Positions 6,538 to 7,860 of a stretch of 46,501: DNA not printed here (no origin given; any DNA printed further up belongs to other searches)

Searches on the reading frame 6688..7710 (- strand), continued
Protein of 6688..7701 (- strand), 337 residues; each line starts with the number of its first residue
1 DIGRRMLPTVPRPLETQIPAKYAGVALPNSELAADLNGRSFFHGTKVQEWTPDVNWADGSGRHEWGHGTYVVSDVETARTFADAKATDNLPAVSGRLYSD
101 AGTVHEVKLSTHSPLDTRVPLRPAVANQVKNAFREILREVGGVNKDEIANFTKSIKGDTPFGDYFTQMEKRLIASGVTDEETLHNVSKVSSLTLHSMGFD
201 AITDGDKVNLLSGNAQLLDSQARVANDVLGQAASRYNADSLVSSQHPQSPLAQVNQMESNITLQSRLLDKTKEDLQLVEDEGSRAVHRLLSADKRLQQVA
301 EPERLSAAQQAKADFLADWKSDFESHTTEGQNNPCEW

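Call 58: fold_search(model_id=the predicted structure, library=viral)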
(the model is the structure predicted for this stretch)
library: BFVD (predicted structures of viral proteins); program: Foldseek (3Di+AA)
matches with E <= 10: 404; with E <= 0.001: 14
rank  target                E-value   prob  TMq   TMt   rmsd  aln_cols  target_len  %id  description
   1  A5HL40                3.0e-20  1.00  0.84  0.19   2.8       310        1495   22  PfWMP3_26 [Phormidium phage Pf-WMP3]
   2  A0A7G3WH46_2          3.2e-14  1.00  0.45  0.20  17.5       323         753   22  Uncharacterized protein [Arthronema virus TR020]
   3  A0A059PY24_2          1.6e-11  1.00  0.32  0.14  15.8       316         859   23  Tail protein [Anabaena phage A-4L]
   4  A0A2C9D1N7            3.9e-08  1.00  0.33  0.48   8.4       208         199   12  ART-PolyVal-like domain-containing protein [Yersinia phage fHe-Yen9-03]
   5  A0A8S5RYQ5            1.4e-06  1.00  0.38  0.57   4.9       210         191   15  PolyVal ADP-Ribosyltransferase [Myoviridae sp. ctNQV2]
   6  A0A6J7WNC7            9.4e-06  1.00  0.31  0.11   9.3       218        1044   17  LT_GEWL domain containing protein (Fragment) [uncultured Caudovirales phage]
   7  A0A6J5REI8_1          6.1e-05  1.00  0.33  0.09  14.4       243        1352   16  Uncharacterized protein [uncultured Caudovirales phage]
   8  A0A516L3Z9            6.9e-05  1.00  0.33  0.16   8.3       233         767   14  (no name in the UniProt tables at hand)
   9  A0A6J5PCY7            1.1e-04  1.00  0.30  0.11  11.3       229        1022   13  ParB/Sulfiredoxin [uncultured Caudovirales phage]
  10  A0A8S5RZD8            1.6e-04  0.99  0.32  0.22  16.2       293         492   12  PolyVal ADP-Ribosyltransferase [Myoviridae sp. ctNQV2]
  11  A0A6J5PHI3            2.3e-04  1.00  0.28  0.11  11.1       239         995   14  Uncharacterized protein [uncultured Caudovirales phage]
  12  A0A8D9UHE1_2          2.9e-04  1.00  0.30  0.09  30.0       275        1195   14  PolyVal ADP-ribosyltransferase [Myoviridae sp. ctjz83]
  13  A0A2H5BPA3            4.8e-04  1.00  0.28  0.55   7.2       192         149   14  ART-PolyVal-like domain-containing protein [Salmonella phage Mutine]
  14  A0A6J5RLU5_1          4.8e-04  1.00  0.30  0.11   7.3       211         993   15  Uncharacterized protein [uncultured Caudovirales phage]
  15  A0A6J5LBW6            1.0e-03  1.00  0.34  0.09  12.4       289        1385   13  Cell wall hydrolase, SleB [uncultured Caudovirales phage]
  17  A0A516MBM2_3          1.4e-03  0.99  0.28  0.09   8.9       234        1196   12  (no name in the UniProt tables at hand)
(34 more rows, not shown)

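Call 62: find_encoding_contigs(protein=P0001, flank=3000, max_places=4)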
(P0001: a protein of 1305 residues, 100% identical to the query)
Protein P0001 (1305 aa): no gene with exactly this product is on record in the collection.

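Call 74: list_cluster_members(proteins=[P0001, P0002, P0003, P0004, P0005, P0007, P0013, P0029, P0107, P0028])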
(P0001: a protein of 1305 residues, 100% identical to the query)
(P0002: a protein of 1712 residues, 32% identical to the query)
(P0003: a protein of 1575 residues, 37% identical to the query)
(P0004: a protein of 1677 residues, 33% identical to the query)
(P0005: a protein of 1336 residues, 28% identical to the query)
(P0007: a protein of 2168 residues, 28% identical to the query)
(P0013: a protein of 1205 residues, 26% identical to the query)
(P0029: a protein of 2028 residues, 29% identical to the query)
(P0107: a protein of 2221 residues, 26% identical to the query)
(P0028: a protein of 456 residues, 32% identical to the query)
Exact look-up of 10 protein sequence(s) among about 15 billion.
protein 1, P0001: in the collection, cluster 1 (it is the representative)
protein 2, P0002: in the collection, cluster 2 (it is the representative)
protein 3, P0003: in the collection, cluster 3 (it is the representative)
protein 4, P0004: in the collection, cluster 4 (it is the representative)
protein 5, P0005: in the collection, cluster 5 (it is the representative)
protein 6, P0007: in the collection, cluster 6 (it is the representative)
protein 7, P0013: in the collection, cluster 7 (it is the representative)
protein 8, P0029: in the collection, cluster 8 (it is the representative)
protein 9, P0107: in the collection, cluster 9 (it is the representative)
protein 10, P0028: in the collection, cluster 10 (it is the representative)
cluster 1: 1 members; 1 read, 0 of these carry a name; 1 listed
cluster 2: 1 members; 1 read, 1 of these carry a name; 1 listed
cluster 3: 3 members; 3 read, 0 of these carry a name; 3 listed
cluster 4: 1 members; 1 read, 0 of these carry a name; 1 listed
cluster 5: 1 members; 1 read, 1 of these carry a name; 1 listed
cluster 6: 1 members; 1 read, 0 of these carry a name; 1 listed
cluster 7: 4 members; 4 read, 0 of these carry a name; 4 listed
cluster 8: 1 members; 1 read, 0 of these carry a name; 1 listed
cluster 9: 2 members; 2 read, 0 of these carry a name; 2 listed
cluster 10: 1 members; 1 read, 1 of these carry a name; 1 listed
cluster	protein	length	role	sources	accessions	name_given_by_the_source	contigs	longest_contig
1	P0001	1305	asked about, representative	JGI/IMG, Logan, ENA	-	-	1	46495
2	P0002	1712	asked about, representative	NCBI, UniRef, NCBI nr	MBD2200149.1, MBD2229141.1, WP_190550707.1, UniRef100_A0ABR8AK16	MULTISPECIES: hypothetical protein [Calothrix] | Uncharacterized protein n=2 Tax=Calothrix TaxID=1186 RepID=A0ABR8AK16_9CYAN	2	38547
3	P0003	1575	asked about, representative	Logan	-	-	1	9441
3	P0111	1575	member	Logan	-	-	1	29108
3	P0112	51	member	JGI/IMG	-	-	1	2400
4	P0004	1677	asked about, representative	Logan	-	-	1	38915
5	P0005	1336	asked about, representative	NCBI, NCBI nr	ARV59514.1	hypothetical protein BZZ01_13540 [Nostocales cyanobacterium HT-58-2]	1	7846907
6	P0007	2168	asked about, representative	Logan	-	-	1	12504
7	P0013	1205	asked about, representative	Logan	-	-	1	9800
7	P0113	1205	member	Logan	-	-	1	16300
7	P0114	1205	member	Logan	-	-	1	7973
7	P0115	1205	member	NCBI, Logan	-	-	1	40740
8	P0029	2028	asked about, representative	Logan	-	-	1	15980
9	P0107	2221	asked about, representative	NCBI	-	-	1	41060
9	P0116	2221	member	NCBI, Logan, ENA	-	-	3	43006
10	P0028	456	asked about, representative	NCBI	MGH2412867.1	MAG: hypothetical protein ACRDEA_04060, partial [Microcystaceae cyanobacterium]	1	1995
